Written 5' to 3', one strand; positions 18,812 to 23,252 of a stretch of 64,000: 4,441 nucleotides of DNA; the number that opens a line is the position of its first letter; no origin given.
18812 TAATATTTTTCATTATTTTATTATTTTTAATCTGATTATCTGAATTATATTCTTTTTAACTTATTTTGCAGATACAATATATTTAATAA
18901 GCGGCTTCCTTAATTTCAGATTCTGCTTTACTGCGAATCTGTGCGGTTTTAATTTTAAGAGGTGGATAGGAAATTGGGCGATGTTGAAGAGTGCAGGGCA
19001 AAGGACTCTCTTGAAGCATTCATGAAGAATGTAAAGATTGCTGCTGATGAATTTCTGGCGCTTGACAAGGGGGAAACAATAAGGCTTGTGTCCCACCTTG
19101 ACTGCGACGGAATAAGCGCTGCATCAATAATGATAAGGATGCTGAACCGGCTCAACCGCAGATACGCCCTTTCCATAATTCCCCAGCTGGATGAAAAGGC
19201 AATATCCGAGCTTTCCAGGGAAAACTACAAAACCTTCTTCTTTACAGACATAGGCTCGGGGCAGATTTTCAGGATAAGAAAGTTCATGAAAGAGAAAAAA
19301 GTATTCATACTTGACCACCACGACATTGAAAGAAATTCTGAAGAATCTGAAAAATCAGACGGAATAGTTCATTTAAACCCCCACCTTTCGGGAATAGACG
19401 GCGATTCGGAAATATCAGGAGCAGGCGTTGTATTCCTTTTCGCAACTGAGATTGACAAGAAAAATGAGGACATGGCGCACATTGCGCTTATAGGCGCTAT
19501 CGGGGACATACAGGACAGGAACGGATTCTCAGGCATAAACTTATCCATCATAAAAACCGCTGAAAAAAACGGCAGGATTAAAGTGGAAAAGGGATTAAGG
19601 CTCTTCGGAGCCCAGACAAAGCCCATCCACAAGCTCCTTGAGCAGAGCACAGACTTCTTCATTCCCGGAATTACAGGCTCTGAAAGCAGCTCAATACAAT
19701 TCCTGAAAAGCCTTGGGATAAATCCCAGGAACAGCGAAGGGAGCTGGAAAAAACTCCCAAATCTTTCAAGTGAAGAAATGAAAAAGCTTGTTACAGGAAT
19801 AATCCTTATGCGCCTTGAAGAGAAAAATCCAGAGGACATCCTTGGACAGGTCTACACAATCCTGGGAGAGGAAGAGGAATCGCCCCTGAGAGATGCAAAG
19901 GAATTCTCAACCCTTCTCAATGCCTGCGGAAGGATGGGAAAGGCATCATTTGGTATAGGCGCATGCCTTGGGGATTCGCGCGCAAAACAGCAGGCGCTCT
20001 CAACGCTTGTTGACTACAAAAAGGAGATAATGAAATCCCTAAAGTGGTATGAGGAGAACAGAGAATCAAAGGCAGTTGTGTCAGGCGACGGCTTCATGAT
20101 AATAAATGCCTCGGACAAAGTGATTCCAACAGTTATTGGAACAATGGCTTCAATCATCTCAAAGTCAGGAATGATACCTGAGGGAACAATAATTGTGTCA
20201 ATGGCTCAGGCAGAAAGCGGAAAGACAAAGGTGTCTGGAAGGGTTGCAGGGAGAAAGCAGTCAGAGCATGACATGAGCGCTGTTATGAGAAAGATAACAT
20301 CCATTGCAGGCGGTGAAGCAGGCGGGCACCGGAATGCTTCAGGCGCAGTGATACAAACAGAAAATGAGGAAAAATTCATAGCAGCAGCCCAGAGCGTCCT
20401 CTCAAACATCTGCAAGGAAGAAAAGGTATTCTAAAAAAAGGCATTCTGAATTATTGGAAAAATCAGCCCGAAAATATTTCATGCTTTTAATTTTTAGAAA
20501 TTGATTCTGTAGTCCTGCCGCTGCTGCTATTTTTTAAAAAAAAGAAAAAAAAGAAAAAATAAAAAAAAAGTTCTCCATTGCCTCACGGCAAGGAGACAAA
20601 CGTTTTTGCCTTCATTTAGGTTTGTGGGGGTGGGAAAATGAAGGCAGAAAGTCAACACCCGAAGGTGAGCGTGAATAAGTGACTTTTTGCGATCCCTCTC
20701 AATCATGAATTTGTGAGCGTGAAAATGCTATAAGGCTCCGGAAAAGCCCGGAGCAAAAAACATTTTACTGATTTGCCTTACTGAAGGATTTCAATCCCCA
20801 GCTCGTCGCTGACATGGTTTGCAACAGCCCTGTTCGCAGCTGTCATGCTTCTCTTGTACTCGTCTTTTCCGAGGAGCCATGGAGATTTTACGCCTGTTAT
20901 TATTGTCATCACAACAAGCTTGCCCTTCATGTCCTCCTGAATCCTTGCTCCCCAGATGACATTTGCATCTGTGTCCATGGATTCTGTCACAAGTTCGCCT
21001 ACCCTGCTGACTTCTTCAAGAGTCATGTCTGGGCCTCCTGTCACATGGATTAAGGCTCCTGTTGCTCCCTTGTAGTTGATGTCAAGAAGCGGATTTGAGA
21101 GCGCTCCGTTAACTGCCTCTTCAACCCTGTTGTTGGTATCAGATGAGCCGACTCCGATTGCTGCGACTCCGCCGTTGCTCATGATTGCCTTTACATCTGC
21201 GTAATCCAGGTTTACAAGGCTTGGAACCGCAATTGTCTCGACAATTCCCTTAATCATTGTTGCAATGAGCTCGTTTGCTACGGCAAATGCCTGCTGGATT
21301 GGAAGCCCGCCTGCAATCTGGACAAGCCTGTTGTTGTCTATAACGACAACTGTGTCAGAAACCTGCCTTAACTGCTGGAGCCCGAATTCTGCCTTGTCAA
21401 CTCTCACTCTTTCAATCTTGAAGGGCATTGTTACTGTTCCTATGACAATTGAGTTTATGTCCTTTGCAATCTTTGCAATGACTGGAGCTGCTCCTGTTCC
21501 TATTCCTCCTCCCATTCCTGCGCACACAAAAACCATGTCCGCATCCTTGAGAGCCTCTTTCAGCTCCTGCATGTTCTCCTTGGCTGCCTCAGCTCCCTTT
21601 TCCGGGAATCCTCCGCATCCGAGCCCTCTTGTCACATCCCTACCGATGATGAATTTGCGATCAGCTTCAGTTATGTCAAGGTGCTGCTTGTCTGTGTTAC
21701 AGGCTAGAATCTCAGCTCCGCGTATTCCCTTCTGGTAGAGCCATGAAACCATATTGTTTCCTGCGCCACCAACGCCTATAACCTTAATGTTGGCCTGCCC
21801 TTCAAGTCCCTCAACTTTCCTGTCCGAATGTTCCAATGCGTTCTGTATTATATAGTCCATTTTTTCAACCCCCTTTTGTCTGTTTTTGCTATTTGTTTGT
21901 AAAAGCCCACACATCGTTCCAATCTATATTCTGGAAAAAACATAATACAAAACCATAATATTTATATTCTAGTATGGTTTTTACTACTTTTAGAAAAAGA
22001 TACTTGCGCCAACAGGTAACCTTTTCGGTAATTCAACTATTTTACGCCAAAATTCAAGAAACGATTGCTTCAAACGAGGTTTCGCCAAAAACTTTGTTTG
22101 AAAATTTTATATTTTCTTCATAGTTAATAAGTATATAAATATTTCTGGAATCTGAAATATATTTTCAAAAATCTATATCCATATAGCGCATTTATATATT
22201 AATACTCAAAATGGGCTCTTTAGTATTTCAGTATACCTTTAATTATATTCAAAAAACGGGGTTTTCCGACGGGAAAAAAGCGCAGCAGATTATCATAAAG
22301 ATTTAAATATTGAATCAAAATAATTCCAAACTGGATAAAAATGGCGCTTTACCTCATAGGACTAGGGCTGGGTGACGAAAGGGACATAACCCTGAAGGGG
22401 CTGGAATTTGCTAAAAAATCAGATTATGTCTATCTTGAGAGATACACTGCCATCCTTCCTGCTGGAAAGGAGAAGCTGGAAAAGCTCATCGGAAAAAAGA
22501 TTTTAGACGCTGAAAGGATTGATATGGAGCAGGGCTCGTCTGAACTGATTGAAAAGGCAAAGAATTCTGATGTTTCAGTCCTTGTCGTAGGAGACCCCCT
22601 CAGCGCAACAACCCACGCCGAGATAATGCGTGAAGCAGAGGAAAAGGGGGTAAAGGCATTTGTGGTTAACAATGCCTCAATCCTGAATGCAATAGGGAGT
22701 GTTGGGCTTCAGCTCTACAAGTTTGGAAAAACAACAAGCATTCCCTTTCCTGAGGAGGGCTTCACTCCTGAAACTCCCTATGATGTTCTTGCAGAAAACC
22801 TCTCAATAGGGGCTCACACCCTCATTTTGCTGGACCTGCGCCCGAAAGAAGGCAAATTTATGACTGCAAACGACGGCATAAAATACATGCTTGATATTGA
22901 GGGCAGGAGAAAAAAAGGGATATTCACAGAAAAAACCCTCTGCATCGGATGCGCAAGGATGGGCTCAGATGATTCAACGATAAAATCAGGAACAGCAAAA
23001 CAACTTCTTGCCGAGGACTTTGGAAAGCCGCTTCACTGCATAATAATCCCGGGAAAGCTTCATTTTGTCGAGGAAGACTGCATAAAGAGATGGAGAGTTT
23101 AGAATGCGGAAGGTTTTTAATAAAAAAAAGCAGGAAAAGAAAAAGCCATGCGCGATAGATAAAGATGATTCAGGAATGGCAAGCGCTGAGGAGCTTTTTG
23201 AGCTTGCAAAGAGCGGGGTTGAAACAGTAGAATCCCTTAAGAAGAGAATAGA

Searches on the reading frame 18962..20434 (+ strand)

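Call 59: search_protein_families(library=pfam, proteins=[window:18962-20434:+], max_evalue=0.00001)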
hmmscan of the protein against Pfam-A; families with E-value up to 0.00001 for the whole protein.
window:18962-20434:+ (490 aa): 3 families
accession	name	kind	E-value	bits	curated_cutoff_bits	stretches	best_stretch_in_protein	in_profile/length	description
PF21763.2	DHH_CID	-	9.3e-20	71.3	27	1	214-291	1-77/84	DHH-CID domain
PF02272.25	DHHA1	-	2.6e-11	44.3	25.9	1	383-481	8-101/102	DHHA1 domain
PF01368.27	DHH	-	2.6e-10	41.1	28.1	1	40-178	2-124/125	DHH family, N-terminal domain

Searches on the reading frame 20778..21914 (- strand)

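Call 59: search_protein_families(library=pfam, proteins=[window:20778-21914:-], max_evalue=0.00001)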
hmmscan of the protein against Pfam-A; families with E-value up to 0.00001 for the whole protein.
window:20778-21914:- (378 aa): 2 families
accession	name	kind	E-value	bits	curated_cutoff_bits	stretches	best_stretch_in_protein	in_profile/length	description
PF00091.31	Tubulin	-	8e-47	160.4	33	1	42-201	1-189/190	Tubulin/FtsZ family, GTPase domain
PF12327.13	FtsZ_C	-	1.4e-33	115.5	27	1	249-343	1-95/95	FtsZ family, C-terminal domain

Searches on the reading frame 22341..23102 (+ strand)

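Call 59: search_protein_families(library=pfam, proteins=[window:22341-23102:+], max_evalue=0.00001)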
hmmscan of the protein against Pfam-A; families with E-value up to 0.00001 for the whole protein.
window:22341-23102:+ (253 aa): 1 family
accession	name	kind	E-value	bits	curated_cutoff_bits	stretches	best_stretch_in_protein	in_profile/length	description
PF00590.25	TP_methylase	-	2.4e-19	70.6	27.8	1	3-222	2-211/212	Tetrapyrrole (Corrin/Porphyrin) Methylases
